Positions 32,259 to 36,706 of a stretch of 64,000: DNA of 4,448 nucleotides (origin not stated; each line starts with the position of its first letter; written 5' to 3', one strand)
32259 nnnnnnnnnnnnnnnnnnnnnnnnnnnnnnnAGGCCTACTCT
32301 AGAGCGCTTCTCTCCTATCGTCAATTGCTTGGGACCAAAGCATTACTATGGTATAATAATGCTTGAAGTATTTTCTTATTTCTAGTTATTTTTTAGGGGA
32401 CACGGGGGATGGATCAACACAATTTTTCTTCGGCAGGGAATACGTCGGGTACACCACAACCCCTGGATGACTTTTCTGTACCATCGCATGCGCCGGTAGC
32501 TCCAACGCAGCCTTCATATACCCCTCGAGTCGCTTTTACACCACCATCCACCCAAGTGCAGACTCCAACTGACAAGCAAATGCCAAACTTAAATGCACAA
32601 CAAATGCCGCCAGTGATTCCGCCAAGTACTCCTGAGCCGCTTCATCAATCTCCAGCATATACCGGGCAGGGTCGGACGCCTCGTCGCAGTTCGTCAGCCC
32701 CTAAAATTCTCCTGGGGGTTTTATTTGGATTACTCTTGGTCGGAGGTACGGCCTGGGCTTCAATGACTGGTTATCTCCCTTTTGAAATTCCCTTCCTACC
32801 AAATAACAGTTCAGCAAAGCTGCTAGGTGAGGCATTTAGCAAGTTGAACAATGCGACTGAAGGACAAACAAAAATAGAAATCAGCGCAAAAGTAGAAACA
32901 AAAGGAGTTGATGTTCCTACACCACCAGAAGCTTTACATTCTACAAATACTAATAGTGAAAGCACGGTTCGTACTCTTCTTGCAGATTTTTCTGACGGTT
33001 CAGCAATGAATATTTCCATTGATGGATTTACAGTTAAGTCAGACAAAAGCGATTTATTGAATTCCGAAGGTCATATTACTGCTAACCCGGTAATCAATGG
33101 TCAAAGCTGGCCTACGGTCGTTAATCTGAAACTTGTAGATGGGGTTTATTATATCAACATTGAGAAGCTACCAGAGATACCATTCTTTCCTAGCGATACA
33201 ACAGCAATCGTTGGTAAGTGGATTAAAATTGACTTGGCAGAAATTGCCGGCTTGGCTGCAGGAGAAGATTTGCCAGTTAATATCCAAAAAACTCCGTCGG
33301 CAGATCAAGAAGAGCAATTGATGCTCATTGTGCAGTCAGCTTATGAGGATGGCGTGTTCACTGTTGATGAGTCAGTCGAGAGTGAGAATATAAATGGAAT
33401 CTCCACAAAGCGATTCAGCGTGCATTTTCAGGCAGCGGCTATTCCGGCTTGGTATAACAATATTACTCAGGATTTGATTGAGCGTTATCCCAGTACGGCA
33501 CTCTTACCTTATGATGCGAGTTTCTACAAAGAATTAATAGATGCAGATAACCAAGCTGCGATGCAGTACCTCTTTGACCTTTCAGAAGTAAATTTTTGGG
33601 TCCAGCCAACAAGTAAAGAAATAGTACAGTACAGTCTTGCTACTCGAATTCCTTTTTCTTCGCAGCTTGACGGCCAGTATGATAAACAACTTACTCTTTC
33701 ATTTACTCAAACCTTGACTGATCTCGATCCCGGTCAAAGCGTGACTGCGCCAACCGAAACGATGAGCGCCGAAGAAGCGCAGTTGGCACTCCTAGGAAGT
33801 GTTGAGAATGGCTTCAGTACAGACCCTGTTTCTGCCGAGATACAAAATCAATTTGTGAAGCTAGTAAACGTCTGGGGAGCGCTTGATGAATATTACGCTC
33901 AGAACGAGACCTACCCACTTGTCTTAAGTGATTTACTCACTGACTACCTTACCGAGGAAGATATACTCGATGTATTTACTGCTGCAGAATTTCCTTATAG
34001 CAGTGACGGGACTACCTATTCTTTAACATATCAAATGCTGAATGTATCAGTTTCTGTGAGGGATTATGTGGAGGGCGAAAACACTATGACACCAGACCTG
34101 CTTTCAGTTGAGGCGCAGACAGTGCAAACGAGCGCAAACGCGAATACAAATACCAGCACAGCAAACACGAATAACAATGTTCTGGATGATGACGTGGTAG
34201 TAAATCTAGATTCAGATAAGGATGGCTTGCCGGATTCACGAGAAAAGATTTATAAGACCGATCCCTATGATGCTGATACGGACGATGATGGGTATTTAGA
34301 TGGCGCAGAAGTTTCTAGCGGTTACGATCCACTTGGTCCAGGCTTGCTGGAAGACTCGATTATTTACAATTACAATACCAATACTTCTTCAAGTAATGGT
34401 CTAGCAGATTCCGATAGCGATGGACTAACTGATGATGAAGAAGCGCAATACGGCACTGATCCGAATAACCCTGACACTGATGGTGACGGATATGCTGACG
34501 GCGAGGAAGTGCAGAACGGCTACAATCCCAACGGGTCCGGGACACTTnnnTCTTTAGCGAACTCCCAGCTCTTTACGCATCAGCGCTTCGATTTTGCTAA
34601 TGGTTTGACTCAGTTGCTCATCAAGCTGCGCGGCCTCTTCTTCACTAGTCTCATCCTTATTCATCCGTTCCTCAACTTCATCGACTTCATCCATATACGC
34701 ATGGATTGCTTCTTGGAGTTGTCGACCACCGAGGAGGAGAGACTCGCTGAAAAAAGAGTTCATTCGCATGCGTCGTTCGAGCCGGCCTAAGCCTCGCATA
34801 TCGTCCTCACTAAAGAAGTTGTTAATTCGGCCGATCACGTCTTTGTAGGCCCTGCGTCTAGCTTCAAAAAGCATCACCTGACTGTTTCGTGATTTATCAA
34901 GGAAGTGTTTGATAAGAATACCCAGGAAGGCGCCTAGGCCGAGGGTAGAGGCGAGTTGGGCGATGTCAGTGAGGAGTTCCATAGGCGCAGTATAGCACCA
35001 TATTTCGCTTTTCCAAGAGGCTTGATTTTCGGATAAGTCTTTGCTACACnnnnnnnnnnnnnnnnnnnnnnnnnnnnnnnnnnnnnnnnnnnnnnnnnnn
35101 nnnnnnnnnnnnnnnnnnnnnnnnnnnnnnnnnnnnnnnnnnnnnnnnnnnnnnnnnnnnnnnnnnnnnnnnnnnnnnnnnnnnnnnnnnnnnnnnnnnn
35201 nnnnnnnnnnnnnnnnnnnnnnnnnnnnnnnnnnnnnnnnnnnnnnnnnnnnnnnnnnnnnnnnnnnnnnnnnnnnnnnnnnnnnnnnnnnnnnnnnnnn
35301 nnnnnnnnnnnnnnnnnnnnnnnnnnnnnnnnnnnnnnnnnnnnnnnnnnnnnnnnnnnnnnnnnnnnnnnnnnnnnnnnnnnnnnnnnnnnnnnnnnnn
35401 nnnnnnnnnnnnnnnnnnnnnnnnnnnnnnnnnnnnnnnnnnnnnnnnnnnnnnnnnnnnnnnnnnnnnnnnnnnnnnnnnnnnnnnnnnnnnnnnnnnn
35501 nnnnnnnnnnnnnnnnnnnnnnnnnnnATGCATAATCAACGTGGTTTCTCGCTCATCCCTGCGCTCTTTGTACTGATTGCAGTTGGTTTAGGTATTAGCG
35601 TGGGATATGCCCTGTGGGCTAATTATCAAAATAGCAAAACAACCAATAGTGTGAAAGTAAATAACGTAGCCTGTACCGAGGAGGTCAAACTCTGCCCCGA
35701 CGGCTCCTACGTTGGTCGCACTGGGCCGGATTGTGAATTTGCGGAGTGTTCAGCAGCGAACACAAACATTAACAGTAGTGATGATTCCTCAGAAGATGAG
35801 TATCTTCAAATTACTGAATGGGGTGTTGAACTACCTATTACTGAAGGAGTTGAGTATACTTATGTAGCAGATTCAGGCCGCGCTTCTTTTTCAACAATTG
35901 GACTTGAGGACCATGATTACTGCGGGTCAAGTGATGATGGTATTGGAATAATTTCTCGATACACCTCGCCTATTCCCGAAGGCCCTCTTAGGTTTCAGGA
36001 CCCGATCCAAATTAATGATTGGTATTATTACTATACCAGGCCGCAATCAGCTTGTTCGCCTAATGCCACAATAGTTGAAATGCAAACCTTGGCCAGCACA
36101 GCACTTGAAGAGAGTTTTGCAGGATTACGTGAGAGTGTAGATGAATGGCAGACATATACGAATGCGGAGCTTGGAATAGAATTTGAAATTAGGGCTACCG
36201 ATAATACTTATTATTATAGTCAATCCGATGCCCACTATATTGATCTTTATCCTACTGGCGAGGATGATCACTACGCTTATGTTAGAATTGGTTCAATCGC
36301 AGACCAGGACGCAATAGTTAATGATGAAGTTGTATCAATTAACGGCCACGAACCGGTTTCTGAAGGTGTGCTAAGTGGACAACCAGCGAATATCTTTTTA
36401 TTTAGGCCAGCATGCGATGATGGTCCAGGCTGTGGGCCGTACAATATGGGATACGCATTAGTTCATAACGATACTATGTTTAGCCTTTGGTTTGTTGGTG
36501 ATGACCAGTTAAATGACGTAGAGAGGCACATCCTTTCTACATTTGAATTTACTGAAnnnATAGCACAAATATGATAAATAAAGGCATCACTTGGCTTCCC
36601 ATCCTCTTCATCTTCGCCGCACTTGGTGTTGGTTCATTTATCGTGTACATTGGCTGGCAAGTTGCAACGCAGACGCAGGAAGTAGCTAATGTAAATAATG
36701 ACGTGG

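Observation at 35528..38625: Tandem paralogous secreted proteins sharing a cysteine-rich module after a pilin-like N-terminus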

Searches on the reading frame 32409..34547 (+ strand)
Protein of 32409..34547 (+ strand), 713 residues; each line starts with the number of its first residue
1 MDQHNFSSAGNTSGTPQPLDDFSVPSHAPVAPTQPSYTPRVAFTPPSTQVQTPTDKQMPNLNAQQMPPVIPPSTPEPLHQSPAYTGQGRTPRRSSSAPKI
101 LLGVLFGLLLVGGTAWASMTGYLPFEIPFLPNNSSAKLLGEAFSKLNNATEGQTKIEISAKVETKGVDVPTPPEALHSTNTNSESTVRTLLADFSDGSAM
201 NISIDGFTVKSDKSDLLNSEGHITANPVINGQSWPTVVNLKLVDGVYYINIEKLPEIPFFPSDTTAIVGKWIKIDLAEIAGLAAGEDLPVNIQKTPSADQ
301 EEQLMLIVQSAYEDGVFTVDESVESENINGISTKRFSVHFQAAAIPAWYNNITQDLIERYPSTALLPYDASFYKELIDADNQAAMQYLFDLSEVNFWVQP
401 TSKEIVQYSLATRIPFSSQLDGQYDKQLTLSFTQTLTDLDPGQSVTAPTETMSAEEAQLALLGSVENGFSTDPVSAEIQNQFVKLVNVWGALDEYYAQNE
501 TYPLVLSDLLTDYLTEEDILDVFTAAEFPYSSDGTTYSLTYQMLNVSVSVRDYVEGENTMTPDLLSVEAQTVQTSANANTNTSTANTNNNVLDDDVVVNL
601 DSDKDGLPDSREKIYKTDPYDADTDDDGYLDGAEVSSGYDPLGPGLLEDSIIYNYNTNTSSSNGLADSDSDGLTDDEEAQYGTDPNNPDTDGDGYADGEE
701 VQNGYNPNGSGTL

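Call 4: search_protein_families(library=pfam, proteins=[window:32409-34547:+], max_evalue=1)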
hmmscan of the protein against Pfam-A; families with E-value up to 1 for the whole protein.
window:32409-34547:+ (713 aa): 3 families
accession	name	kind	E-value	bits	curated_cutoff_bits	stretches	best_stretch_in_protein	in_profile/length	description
PF18884.5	TSP3_bac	-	1.3e-18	66.9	25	4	667-688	1-22/22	Bacterial TSP3 repeat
PF03495.19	Binary_toxB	-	0.2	12.3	25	0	677-702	36-61/78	Clostridial binary toxin B/anthrax toxin PA Ca-binding domain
PF13405.12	EF-hand_6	-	0.42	10.9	25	0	689-705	10-26/30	EF-hand domain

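Call 10: search_protein_families(library=ncbifam, proteins=[window:32409-34547:+], max_evalue=1)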
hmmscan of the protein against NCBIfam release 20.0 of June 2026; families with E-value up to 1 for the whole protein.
window:32409-34547:+ (713 aa): 2 families
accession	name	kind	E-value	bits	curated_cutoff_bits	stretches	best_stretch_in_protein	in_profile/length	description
NF033765.2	gliding_CglD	equivalog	2.1e-12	45.7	400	1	599-703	205-302/1124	adventurous gliding motility lipoprotein CglD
NF047639.1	throspo3_MtsD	equivalog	6.8e-05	21.2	800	2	661-707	476-527/651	cell-cell cohesion protein MtsD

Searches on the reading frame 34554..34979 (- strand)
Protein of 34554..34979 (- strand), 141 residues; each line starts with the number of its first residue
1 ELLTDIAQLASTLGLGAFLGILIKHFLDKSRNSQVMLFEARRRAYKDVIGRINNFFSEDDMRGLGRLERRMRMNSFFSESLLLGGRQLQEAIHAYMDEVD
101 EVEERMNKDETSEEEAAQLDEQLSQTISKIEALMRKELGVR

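Call 4: search_protein_families(library=pfam, proteins=[window:34554-34979:-], max_evalue=1)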
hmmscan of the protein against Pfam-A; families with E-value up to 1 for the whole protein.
window:34554-34979:- (141 aa): 4 families
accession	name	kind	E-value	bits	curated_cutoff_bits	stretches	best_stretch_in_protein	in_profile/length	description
PF14584.11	DUF4446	-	0.012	16.1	27.4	1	84-131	39-83/150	Protein of unknown function (DUF4446)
PF21826.1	DUF6887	-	0.04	14.7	24.2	1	89-127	23-60/62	Family of unknown function (DUF6887)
PF15188.11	CCDC-167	-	0.041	14.6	27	1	87-130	8-51/84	Coiled-coil domain-containing protein 167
PF01988.24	VIT1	-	0.28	11.4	28.1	1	91-140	73-124/214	VIT family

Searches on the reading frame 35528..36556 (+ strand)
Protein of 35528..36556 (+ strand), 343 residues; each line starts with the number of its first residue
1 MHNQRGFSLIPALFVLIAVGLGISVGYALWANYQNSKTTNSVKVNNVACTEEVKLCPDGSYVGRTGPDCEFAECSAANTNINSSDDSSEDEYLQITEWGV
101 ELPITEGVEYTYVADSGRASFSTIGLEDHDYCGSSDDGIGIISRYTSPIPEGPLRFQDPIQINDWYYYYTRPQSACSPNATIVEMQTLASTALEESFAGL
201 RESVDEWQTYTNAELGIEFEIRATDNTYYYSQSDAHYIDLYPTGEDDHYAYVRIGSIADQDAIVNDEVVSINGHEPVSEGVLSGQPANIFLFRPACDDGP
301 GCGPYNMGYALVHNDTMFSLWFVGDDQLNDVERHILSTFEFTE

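Call 4: search_protein_families(library=pfam, proteins=[window:35528-36556:+], max_evalue=1)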
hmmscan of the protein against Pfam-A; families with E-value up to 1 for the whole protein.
window:35528-36556:+ (343 aa): 0 families

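Call 10: search_protein_families(library=ncbifam, proteins=[window:35528-36556:+], max_evalue=1)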
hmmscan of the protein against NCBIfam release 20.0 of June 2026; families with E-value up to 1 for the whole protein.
window:35528-36556:+ (343 aa): 1 family
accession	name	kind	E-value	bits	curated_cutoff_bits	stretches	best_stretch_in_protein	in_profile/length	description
NF007800.0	PRK10506.1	equivalog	0.0053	16.6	158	1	1-38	5-42/163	prepilin peptidase-dependent protein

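Call 16: find_homologous_proteins(query=window:35528-36556:+, max_evalue=0.001)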
Query window:35528-36556:+ (343 aa): 76 proteins with E <= 0.001 among 1155 candidates.
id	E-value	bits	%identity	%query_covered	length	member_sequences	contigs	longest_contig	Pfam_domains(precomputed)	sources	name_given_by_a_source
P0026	1.0e-234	796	100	100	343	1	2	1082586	-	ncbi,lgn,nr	ncbi:MAG: hypothetical protein H6760_05250 [Candidatus Nomurabacteria bacterium]|nr:MAG: hypothetica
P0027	1.2e-19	89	49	20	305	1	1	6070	PF13620.13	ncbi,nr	ncbi:MAG: hypothetical protein NUV88_03530 [Candidatus Kaiserbacteria bacterium]|nr:hypothetical pro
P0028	1.8e-18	85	71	10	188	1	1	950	PF27023.1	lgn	-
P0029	4.0e-17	80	83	9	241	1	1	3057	-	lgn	-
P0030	1.1e-16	79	57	15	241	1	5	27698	-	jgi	jgi:hypothetical protein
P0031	2.1e-15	75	86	8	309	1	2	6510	PF13403.12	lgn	-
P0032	2.3e-14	71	37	26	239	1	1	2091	-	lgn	-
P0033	7.2e-12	63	45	22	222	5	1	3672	-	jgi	-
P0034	7.6e-12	63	45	26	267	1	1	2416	-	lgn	-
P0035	1.6e-11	62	33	24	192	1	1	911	-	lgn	-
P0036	1.6e-11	62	58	20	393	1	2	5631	-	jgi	jgi:hypothetical protein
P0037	1.7e-11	62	47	23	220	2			-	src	-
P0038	3.1e-11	61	78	9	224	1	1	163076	PF18933.7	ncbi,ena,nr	ncbi:MAG: hypothetical protein G01um101430_1 [Parcubacteria group bacterium Gr01-1014_30]|nr:MAG: hy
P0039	3.3e-11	61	44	27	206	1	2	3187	-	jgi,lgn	-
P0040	6.5e-11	60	40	31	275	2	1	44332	PF18898.6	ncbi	-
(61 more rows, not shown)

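Call 71: search_protein_families(library=pfam, alignment_id=A8, max_evalue=0.001)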
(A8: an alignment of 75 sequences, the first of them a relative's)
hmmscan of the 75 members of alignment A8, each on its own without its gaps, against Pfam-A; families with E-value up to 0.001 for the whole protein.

A. member 1, P0027 (305 aa): 1 family
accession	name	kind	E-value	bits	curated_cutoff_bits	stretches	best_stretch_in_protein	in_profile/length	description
PF13620.12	CarboxypepD_reg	-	1.2e-05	26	32.3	1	237-297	19-78/82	Carboxypeptidase regulatory-like domain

B. families by the number of members that match (of 75 scanned): 14 families
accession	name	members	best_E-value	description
PF10648.15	Gmad2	7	1.2e-25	Immunoglobulin-like domain of bacterial spore germination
PF18933.6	PsbP_2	6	2.5e-10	PsbP-like protein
PF13403.11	Hint_2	5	4.3e-07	Hint domain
PF13620.12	CarboxypepD_reg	3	1.2e-05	Carboxypeptidase regulatory-like domain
PF03073.20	TspO_MBR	2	1.3e-51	TspO/MBR family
PF07313.18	AmiA-like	1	2.1e-50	N-acetylmuramoyl-L-alanine amidase-like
PF03891.20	DUF333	1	1.2e-21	Domain of unknown function (DUF333)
PF18898.5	DUF5654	1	7.8e-21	Family of unknown function (DUF5654)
PF01471.23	PG_binding_1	1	1.9e-15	Putative peptidoglycan binding domain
PF14343.11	PrcB_C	1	1.8e-10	PrcB C-terminal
PF14623.11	Vint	1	0.00045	Hint-domain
PF01079.26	Hint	1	0.00057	Hint module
PF24105.1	Beta-prop_CAF1B_HIR1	1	0.00071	CAF1B/HIR1 beta-propeller domain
PF20251.4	Big_14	1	0.00088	Bacterial Ig-like domain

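Call 76: search_protein_families(library=phrogs, proteins=[window:35528-36556:+], max_evalue=0.01)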
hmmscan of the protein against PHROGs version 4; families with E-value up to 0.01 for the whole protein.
window:35528-36556:+ (343 aa): 0 families

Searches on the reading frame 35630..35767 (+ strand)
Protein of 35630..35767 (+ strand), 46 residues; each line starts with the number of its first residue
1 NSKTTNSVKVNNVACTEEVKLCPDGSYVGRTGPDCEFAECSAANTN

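Call 13: find_homologous_proteins(query=A3, max_evalue=0.01)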
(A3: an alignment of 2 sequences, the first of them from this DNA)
Query A3 (2 sequences) (46 aa, profile of the alignment): 25 proteins with E <= 0.01 among 25 candidates.
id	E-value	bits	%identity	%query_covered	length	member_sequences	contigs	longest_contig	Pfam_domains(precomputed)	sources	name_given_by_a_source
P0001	4.5e-15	73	62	98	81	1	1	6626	-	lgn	-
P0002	5.4e-15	73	86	61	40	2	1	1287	-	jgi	jgi:hypothetical protein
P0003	6.0e-15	73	74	74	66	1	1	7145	-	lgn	-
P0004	1.3e-14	71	86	61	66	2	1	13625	-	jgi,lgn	jgi:hypothetical protein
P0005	1.4e-14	71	73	74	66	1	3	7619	-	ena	-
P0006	1.6e-14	71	80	65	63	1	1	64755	-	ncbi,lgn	ncbi:MAG: hypothetical protein WD850_02890 [Candidatus Spechtbacterales bacterium]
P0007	2.5e-14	71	78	70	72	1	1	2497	-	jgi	-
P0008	2.7e-14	70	63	87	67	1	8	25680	-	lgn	-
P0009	2.7e-14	70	70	72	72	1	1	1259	-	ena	-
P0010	4.4e-14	70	79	61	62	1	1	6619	-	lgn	-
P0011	1.9e-13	68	77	65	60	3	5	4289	-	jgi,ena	-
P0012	2.3e-13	67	69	78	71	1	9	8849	-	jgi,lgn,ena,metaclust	metaclust:\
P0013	2.3e-13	67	85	57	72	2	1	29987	-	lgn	-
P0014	2.8e-13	67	69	76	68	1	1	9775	-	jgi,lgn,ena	-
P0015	3.4e-13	67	79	61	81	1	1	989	-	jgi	jgi:hypothetical protein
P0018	2.1e-12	64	71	74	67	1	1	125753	-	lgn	-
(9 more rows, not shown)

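Call 99: find_encoding_contigs(protein=P0006, flank=4000, max_places=2)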
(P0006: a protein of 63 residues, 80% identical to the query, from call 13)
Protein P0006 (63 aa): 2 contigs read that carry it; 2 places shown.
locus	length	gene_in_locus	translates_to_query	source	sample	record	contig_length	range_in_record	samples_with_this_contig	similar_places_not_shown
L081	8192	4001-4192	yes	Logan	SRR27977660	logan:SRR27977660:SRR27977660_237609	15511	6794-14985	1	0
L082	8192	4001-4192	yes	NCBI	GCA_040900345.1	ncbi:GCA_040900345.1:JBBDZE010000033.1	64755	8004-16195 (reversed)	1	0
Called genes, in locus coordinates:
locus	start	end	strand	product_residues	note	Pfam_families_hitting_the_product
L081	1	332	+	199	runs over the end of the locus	PF12697:Abhydrolase_6 (faint), PF06821:Ser_hydrolase, PF00561:Abhydrolase_1 (faint)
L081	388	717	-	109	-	-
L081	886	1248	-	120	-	-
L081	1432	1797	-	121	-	-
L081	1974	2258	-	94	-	-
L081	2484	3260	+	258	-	-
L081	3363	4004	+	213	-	PF00657:Lipase_GDSL, PF13472:Lipase_GDSL_2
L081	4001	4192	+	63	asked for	-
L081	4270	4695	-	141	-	-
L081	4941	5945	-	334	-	PF13102:Phage_int_SAM_5 (faint), PF02899:Phage_int_SAM_1, PF13495:Phage_int_SAM_4, PF00589:Phage_integrase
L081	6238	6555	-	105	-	-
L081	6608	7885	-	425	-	PF01551:Peptidase_M23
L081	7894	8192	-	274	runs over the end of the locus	?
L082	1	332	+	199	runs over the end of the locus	PF12697:Abhydrolase_6 (faint), PF06821:Ser_hydrolase, PF00561:Abhydrolase_1 (faint)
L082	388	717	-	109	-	-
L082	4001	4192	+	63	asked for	-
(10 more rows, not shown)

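Call 100: find_encoding_contigs(protein=P0018, flank=4000, max_places=2)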
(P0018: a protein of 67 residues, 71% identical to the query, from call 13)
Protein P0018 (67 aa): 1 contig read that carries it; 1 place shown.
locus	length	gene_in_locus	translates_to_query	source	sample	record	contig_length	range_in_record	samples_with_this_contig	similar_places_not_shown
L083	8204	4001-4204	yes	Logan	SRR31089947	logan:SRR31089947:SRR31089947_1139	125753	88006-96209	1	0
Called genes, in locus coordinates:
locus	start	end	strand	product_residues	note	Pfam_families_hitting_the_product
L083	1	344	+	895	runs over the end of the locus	PF04851:ResIII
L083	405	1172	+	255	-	PF01930:Cas_Cas4 (faint), PF12705:PDDEXK_1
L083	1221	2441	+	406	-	-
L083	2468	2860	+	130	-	PF00903:Glyoxalase (weak), PF22677:Ble-like_N (weak)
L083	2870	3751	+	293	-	PF12705:PDDEXK_1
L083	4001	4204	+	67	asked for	-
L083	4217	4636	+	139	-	PF01863:YgjP-like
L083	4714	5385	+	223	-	PF04127:DFP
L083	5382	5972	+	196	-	PF02441:Flavoprotein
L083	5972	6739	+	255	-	PF05742:TANGO2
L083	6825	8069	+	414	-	PF00070:Pyr_redox (faint), PF00890:FAD_binding_2, PF01134:GIDA (faint), PF01266:DAO (faint), PF01494:FAD_binding_3 (faint), PF03486:HI0933_like, PF12831:FAD_oxidored, PF22780:HI0933_like_1st, +3 more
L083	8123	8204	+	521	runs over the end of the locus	PF25881:HH_YBHG (faint), PF25975:CzcB_C (faint)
